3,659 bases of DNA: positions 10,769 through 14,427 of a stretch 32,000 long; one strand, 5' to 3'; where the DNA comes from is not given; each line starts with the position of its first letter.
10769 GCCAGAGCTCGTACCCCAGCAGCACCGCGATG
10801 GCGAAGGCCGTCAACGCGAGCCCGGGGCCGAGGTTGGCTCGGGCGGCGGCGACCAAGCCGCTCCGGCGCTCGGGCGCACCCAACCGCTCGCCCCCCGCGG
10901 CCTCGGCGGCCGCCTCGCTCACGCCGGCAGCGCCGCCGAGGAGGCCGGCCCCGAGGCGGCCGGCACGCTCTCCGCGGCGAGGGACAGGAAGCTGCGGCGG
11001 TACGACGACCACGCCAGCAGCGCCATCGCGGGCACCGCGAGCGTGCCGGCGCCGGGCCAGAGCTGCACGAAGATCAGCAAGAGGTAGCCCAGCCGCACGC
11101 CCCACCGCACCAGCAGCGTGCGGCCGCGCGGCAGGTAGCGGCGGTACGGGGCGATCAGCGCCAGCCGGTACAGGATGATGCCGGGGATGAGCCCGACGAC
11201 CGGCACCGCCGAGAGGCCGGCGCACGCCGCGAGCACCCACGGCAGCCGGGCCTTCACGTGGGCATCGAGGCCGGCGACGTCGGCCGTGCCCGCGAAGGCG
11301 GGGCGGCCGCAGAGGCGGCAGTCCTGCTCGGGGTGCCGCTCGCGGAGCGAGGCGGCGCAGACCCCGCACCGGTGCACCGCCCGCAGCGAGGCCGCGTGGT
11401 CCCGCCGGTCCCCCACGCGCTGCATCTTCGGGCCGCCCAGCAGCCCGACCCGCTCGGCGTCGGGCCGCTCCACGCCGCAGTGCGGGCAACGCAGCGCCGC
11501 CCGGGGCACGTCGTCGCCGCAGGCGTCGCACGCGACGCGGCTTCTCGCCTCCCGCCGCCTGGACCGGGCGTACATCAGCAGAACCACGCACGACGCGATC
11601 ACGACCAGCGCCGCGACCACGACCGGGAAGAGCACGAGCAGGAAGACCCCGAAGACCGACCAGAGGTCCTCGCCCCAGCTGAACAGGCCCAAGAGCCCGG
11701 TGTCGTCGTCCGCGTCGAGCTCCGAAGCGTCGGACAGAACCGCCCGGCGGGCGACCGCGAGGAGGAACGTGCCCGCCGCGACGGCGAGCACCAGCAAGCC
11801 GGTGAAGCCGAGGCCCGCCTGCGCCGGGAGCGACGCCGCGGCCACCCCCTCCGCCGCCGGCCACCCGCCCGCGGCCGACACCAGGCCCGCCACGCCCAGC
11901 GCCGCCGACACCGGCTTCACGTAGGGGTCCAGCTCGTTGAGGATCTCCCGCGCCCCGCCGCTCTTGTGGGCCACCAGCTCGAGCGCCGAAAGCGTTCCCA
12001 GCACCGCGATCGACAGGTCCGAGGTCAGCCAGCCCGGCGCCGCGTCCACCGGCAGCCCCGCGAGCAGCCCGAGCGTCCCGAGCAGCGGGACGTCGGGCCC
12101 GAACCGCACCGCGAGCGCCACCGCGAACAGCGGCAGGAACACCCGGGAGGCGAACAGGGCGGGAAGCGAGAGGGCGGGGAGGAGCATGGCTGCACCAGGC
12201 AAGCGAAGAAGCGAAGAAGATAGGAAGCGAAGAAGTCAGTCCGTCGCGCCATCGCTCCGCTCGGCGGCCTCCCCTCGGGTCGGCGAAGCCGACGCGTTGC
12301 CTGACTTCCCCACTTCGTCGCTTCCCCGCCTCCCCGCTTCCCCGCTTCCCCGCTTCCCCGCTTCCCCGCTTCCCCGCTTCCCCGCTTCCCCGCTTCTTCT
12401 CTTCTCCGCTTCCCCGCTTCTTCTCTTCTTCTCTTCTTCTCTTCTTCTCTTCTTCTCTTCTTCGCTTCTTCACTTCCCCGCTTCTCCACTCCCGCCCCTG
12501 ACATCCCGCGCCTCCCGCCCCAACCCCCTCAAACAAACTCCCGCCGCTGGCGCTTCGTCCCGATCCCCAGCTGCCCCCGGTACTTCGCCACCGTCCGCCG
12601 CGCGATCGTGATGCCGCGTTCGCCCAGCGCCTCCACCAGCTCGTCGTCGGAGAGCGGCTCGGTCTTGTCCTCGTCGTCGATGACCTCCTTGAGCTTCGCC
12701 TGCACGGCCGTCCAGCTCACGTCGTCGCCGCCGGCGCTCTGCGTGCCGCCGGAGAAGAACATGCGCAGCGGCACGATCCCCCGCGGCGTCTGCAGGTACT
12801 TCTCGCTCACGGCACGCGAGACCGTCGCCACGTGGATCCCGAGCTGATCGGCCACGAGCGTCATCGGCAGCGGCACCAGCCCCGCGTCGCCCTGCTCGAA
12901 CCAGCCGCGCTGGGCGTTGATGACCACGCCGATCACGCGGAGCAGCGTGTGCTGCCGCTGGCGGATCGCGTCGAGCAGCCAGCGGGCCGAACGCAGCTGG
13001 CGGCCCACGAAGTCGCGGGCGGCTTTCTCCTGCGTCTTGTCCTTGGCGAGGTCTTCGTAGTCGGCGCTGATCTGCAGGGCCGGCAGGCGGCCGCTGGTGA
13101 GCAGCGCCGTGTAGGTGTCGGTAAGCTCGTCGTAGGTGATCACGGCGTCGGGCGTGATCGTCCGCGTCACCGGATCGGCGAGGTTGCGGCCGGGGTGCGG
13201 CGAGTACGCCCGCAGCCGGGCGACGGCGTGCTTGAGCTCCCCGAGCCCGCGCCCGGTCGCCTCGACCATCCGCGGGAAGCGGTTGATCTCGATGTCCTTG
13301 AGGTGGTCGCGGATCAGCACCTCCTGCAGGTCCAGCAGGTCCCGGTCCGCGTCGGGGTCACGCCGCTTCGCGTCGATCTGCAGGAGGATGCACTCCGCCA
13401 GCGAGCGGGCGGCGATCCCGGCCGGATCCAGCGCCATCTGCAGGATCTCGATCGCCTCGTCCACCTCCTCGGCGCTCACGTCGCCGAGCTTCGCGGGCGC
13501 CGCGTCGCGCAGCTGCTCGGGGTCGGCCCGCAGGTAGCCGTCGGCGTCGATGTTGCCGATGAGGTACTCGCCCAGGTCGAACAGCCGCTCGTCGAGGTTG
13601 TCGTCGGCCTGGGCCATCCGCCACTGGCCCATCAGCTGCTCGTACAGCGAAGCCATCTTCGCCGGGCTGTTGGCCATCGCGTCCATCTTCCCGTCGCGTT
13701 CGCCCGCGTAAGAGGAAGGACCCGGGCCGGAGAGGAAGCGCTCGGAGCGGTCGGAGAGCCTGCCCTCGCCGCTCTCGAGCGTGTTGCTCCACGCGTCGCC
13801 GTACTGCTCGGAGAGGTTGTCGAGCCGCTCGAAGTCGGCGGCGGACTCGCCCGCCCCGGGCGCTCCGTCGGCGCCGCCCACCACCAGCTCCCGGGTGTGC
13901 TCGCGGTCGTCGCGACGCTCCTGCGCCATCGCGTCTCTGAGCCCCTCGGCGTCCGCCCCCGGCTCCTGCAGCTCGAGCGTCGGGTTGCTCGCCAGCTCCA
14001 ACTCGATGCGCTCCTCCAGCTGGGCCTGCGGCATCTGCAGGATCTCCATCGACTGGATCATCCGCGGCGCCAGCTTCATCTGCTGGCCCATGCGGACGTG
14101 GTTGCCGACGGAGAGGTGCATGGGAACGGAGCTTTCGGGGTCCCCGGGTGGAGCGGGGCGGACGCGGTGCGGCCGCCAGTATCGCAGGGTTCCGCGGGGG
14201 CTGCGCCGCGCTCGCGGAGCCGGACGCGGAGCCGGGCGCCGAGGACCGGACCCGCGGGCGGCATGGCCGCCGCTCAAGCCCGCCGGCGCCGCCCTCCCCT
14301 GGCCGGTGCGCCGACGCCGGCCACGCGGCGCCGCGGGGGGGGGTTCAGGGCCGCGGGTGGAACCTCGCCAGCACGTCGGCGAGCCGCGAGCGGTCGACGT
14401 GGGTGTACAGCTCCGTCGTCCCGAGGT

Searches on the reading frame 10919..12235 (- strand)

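Call 36: search_protein_families(library=pfam, proteins=[window:10919-12235:-], max_evalue=0.001)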
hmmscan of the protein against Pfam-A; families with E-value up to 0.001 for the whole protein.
window:10919-12235:- (438 aa): 2 families
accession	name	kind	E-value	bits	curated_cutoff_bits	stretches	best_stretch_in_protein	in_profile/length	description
PF18912.6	DZR_2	-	0.00058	20.1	27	0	229-259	17-48/56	Double zinc ribbon domain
PF13548.11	DUF4126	-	0.00096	19.4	27.5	1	30-222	13-173/175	Domain of unknown function (DUF4126)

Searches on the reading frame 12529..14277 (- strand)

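Call 36: search_protein_families(library=pfam, proteins=[window:12529-14277:-], max_evalue=0.001)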
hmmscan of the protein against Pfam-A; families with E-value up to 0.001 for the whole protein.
window:12529-14277:- (582 aa): 3 families
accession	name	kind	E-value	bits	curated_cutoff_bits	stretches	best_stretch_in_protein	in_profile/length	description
PF04552.19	Sigma54_DBD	-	2.4e-53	180.6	22.8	1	423-579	3-159/160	Sigma-54, DNA binding domain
PF04963.19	Sigma54_CBD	-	1.3e-38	133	22.9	1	203-407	4-185/185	Sigma-54 factor, core binding domain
PF00309.25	Sigma54_AID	-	9.4e-13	48.2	23.8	1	61-103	4-46/46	Sigma-54 factor, Activator interacting domain (AID)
